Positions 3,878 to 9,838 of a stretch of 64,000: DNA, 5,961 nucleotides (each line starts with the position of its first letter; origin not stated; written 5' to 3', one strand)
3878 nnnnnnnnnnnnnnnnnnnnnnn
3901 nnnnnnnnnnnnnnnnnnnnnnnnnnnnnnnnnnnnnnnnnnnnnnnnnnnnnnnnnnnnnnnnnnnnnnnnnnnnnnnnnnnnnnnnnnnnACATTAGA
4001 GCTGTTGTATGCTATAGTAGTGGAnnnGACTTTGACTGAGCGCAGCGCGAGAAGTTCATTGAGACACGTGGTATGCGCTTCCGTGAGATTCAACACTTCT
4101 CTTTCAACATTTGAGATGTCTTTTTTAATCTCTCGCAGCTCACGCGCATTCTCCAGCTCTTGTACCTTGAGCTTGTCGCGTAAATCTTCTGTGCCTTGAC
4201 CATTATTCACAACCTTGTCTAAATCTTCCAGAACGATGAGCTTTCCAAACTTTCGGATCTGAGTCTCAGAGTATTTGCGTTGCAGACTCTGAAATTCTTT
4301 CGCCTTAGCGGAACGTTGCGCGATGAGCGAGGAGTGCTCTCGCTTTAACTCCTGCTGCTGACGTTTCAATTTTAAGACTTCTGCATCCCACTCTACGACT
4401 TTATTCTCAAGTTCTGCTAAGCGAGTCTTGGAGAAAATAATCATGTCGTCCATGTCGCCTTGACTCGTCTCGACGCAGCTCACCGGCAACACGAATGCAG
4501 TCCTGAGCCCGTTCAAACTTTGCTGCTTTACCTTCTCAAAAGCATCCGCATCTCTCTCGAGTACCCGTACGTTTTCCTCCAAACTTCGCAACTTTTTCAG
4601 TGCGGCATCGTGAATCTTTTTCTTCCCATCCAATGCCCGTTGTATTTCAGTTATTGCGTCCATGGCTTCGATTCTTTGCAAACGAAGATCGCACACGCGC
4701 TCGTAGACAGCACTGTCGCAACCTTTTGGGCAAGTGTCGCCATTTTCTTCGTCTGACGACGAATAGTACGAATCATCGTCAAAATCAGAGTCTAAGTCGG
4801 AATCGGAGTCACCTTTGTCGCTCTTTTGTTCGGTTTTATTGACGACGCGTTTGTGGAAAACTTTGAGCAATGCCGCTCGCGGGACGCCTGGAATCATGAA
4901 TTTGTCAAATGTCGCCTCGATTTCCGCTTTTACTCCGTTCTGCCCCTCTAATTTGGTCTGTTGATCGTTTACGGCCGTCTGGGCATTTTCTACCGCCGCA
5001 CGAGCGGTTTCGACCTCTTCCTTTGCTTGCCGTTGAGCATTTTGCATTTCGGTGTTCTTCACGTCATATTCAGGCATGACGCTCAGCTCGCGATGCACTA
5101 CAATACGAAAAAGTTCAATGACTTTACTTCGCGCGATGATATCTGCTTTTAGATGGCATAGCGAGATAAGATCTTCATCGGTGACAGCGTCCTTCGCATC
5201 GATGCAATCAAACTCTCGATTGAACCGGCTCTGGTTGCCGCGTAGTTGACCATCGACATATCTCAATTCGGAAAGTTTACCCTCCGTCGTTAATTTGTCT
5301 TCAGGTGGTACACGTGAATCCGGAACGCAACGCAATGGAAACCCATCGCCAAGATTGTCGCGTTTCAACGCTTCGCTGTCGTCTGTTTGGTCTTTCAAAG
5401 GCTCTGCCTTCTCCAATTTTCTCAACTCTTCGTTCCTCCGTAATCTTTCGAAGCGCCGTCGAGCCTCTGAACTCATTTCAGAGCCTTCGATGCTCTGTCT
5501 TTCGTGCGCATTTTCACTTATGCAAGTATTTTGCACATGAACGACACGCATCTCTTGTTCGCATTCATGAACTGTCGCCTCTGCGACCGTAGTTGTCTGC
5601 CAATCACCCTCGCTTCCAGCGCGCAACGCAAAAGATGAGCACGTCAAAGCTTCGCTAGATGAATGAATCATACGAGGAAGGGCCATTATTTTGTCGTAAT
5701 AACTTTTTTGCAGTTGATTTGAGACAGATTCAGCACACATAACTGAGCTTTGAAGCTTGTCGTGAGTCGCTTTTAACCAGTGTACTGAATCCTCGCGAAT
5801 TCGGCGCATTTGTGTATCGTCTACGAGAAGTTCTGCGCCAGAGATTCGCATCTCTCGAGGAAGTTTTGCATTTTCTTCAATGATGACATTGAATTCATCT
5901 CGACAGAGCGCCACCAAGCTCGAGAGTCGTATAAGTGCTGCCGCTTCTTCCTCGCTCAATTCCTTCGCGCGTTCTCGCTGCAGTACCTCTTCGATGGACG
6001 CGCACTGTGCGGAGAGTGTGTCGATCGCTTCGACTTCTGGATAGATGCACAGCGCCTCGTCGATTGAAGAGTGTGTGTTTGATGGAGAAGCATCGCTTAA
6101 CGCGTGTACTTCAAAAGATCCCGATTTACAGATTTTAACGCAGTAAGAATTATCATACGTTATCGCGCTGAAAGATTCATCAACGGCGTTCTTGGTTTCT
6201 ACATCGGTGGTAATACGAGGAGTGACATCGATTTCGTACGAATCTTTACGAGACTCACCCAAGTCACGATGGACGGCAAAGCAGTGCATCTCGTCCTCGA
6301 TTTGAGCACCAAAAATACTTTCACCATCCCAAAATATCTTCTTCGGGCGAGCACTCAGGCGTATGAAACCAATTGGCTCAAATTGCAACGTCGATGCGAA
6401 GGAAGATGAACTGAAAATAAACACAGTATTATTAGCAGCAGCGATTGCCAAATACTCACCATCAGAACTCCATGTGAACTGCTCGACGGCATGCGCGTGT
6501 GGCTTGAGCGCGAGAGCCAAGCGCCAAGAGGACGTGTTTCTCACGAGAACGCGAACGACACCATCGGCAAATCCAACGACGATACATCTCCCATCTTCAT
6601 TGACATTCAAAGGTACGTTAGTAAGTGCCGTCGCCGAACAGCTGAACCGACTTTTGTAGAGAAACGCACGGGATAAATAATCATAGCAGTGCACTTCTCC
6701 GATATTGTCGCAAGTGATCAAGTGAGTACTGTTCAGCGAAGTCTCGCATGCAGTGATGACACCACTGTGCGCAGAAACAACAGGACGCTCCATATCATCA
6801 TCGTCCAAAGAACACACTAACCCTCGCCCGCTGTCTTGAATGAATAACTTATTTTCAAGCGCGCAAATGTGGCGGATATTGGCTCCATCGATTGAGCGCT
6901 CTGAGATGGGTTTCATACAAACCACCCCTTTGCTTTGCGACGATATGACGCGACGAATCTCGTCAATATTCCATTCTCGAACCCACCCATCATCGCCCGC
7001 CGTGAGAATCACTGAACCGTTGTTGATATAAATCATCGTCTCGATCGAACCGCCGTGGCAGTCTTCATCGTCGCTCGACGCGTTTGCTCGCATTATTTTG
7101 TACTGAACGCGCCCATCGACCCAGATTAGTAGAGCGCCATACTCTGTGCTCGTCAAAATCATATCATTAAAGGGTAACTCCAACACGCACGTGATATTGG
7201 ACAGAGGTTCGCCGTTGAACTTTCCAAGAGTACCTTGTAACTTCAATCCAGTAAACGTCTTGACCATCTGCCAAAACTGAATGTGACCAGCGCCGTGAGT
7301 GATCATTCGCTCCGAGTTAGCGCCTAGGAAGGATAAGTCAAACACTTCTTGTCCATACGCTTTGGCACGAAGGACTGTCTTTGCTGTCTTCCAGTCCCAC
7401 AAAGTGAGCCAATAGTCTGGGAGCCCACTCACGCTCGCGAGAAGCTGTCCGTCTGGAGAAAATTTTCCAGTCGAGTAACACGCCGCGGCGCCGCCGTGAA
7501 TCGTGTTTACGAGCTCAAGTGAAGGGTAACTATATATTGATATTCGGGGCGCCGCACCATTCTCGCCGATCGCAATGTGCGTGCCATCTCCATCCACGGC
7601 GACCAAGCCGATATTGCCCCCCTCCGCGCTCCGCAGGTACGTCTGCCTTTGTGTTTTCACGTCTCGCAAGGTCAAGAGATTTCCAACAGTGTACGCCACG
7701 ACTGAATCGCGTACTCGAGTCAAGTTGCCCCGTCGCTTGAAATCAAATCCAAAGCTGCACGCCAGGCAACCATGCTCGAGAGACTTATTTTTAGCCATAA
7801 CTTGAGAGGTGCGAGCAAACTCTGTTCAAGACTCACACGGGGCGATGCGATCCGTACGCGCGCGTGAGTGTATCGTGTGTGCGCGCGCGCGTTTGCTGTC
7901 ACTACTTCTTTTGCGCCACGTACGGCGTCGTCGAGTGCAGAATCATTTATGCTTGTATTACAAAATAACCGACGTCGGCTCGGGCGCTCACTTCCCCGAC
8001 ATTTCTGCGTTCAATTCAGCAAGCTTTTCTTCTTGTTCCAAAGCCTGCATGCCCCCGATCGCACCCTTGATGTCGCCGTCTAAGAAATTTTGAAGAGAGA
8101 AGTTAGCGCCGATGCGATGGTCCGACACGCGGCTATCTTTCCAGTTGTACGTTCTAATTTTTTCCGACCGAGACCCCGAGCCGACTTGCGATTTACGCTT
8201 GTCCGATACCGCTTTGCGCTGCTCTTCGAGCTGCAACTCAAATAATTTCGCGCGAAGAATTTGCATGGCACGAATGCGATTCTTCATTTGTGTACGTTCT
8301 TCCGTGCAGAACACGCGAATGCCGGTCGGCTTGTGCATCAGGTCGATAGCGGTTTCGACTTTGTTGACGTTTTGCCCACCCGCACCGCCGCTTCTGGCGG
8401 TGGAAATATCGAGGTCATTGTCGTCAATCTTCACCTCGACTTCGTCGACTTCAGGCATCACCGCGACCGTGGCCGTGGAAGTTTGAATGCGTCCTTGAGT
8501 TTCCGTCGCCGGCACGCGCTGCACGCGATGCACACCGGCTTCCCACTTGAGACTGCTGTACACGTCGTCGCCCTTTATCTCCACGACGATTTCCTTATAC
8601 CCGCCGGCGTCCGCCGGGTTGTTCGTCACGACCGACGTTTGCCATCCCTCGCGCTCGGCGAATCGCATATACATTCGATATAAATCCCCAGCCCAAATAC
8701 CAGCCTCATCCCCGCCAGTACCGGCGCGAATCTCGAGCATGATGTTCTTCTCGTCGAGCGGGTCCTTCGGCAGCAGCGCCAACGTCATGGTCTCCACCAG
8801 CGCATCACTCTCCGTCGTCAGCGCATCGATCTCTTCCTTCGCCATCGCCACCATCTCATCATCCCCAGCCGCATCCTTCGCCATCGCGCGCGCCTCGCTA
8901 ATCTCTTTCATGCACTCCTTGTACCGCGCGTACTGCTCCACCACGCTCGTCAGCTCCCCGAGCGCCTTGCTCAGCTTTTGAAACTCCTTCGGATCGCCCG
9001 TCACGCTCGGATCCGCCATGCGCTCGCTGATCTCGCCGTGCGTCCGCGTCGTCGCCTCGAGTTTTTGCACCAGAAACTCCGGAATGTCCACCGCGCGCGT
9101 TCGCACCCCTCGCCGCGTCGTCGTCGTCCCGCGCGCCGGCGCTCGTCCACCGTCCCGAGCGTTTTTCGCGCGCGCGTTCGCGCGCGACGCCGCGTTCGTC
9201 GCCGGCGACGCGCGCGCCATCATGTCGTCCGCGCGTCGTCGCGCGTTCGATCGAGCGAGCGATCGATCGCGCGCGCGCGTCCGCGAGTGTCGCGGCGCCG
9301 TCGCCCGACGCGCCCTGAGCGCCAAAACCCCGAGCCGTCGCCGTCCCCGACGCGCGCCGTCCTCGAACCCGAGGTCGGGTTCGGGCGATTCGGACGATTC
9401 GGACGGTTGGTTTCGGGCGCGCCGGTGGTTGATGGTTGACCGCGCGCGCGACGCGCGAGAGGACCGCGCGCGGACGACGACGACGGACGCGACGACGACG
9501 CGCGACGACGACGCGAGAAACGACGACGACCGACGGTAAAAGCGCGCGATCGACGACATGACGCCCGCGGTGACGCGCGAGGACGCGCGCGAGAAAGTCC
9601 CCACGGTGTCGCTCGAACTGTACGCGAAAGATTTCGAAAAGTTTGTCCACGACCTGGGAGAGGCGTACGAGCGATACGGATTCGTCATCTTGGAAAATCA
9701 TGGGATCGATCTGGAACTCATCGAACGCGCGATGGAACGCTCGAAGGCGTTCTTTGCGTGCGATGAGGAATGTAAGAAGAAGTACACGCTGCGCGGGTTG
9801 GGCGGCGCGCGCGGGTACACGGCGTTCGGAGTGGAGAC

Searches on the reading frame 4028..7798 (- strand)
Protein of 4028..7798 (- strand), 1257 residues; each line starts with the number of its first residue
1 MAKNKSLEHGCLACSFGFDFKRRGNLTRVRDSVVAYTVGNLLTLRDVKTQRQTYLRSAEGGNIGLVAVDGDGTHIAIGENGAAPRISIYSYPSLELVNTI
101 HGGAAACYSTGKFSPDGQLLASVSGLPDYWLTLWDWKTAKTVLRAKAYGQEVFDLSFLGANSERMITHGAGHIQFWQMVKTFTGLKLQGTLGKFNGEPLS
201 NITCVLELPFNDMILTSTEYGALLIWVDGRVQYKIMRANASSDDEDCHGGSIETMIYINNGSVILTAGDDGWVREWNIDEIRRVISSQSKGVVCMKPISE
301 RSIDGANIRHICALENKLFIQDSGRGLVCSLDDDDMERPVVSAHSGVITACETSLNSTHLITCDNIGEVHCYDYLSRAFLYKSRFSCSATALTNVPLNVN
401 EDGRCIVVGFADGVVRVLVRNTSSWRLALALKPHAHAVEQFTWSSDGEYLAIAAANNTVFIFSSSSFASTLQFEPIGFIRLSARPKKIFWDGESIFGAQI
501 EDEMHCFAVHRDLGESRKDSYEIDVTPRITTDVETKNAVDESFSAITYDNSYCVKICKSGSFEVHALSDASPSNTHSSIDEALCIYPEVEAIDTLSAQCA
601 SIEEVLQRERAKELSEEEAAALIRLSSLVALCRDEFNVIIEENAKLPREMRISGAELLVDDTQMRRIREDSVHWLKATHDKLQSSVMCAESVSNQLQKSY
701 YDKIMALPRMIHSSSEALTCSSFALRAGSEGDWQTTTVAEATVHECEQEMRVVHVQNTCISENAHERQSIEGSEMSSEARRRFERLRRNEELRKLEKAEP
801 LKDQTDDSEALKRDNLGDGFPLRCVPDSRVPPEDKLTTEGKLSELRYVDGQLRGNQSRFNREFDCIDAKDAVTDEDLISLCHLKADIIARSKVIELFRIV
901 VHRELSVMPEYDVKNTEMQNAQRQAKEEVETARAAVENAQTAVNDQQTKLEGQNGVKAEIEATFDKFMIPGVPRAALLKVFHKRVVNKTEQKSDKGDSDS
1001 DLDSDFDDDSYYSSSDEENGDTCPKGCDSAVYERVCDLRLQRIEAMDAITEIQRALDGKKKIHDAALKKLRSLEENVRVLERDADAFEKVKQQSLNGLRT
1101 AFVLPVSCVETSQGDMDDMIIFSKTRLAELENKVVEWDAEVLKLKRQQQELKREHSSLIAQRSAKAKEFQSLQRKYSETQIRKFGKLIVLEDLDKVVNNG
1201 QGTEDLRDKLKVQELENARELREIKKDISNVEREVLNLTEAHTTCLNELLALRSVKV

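Call 65: search_protein_families(library=pfam, proteins=[window:4028-7798:-], max_evalue=0.00001)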
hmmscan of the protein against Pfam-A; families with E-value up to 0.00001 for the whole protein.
window:4028-7798:- (1257 aa): 14 families
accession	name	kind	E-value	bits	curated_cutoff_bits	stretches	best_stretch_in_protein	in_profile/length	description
PF23409.1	Beta-prop_EML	-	2.9e-23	83.2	88.2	1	74-279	23-228/267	Echinoderm microtubule-associated protein first beta-propeller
PF23414.1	Beta-prop_EML_2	-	8.3e-19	68.4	90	1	397-466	45-112/266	Echinoderm microtubule-associated protein second beta-propeller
PF25174.1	Beta-prop_THOC3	-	1.9e-17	63.6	305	2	247-468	44-246/272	THOC3 beta-propeller domain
PF25173.1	Beta-prop_WDR3_1st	-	7.9e-17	62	154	1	42-179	11-143/184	WDR3 first beta-propeller domain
PF24807.1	WD40_CDC20-Fz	-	2.1e-15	57.3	200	1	313-473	26-173/292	CDC20/Fizzy WD40 domain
PF24780.1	WD40_MABP1-WDR62_1st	-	2.3e-13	50.6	496.3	1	32-179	10-154/328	MABP1/WDR62 first WD40 domain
PF24817.1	WD40_WDHD1_1st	-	5.3e-13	49.2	109.9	1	334-466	117-253/291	WDHD1 first WD40 domain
PF24814.1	WD40_Prp19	-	1.6e-11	44.2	320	0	339-462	85-204/281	Prp19 WD40 domain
PF24796.1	WDR55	-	6.3e-10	39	200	0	124-278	112-250/296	WDR55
PF00400.38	WD40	-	1.3e-09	38.6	27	0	431-462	7-38/39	WD domain, G-beta repeat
PF23342.1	WDR90_beta-prop_4th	-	3.2e-08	33.5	50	1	354-465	8-118/312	WDR90, 4th beta-propeller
PF25171.1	Beta-prop_WDR36-Utp21_1st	-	6.7e-07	29.4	80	0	131-226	174-263/266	WDR36/Utp21 first beta-propeller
PF12894.13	ANAPC4_WD40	-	1.5e-06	28.7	22.9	0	433-466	36-69/91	Anaphase-promoting complex subunit 4 WD40 domain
PF25172.1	Beta-prop_WDR3_2nd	-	1.8e-06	27.8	140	0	202-284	41-115/293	WDR3 second beta-propeller domain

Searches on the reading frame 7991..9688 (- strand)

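Call 65: search_protein_families(library=pfam, proteins=[window:7991-9688:-], max_evalue=0.00001)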
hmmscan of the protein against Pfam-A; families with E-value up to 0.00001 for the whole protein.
window:7991-9688:- (566 aa): 2 families
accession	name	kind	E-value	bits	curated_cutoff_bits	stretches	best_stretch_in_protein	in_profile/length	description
PF03462.23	PCRF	-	1.2e-71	240.9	24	1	216-408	4-194/194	PCRF domain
PF00472.26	RF-1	-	2.5e-37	127.8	35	1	415-525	1-116/116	RF-1 domain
